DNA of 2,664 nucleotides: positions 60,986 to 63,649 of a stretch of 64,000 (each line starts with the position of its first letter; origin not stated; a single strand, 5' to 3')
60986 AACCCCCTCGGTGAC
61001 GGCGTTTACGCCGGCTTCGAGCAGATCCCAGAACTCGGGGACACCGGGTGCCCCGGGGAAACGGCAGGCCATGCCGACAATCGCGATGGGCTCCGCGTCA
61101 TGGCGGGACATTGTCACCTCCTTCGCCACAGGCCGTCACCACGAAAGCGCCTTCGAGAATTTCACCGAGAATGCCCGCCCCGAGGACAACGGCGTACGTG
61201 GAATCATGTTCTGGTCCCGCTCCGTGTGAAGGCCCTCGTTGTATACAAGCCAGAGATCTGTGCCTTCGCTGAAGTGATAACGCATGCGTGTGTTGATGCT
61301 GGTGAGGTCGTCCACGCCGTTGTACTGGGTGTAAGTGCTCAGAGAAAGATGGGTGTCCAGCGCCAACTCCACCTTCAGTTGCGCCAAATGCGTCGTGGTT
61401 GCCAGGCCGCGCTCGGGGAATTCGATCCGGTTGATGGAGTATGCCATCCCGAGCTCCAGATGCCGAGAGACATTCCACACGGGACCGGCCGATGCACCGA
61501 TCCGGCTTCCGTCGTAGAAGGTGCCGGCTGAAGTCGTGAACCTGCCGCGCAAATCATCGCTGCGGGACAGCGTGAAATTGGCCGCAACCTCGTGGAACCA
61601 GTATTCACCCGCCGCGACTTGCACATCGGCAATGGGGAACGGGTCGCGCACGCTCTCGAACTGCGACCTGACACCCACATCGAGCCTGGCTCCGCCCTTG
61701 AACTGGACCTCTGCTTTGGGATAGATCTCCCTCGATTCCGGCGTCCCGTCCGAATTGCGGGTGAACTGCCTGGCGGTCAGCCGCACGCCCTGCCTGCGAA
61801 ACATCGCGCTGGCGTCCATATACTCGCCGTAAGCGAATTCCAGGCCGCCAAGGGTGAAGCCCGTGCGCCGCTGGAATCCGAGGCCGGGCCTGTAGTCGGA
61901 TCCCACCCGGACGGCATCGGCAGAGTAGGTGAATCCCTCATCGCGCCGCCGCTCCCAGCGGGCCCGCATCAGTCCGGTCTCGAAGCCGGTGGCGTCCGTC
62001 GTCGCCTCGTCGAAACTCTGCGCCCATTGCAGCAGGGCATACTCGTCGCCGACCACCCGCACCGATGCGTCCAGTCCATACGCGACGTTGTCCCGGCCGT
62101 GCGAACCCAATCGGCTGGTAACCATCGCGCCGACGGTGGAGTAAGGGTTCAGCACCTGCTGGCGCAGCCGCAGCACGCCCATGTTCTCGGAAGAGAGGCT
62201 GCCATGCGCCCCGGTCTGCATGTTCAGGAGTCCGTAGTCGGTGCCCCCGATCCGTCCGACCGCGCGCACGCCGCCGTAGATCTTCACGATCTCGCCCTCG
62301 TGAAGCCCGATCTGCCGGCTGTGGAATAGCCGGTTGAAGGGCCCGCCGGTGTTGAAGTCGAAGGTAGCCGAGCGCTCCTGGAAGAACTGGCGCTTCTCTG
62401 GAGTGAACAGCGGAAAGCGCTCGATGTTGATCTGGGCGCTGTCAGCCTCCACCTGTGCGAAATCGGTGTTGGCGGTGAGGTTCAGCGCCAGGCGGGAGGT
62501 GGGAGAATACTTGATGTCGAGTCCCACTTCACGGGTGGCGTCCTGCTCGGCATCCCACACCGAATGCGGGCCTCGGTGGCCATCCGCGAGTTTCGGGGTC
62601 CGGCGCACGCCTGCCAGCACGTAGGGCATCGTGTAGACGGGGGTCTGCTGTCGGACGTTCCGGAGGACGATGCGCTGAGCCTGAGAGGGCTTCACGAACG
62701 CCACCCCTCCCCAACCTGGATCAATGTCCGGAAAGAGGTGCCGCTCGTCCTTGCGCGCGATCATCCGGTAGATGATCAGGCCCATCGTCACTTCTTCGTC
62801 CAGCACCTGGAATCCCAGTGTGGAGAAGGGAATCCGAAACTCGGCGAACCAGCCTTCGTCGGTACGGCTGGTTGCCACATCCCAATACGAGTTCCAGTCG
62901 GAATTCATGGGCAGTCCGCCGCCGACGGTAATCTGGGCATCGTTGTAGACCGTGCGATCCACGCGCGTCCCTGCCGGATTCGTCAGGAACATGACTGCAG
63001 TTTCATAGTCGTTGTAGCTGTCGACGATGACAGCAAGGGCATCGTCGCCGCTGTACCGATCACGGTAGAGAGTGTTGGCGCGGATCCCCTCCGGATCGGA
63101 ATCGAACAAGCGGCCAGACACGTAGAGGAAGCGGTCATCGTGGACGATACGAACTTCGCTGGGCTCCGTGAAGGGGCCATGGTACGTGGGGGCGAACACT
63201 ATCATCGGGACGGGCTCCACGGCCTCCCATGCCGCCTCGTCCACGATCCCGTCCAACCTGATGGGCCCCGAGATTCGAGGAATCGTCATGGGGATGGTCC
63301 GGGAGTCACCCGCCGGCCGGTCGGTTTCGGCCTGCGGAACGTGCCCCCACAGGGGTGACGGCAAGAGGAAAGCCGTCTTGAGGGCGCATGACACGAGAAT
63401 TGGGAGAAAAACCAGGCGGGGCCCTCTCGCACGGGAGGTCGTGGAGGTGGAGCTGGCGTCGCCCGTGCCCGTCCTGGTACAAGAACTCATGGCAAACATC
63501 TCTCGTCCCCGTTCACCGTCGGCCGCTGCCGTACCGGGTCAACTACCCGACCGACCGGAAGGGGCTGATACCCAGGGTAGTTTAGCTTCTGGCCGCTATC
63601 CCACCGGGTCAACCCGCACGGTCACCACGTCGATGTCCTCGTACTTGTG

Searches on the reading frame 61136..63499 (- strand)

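Call 5: search_protein_families(library=pfam, proteins=[window:61136-63499:-], max_evalue=0.01)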
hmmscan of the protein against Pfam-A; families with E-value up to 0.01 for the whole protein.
window:61136-63499:- (787 aa): 2 families
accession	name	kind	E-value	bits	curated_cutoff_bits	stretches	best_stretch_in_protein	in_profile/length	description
PF19313.5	DUF5916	-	1.5e-11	44.2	22.6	1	316-399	19-96/572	Domain of unknown function (DUF5916)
PF06452.16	CBM9_1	-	0.0016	18.8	23.4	1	83-241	2-144/185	Carbohydrate family 9 binding domain-like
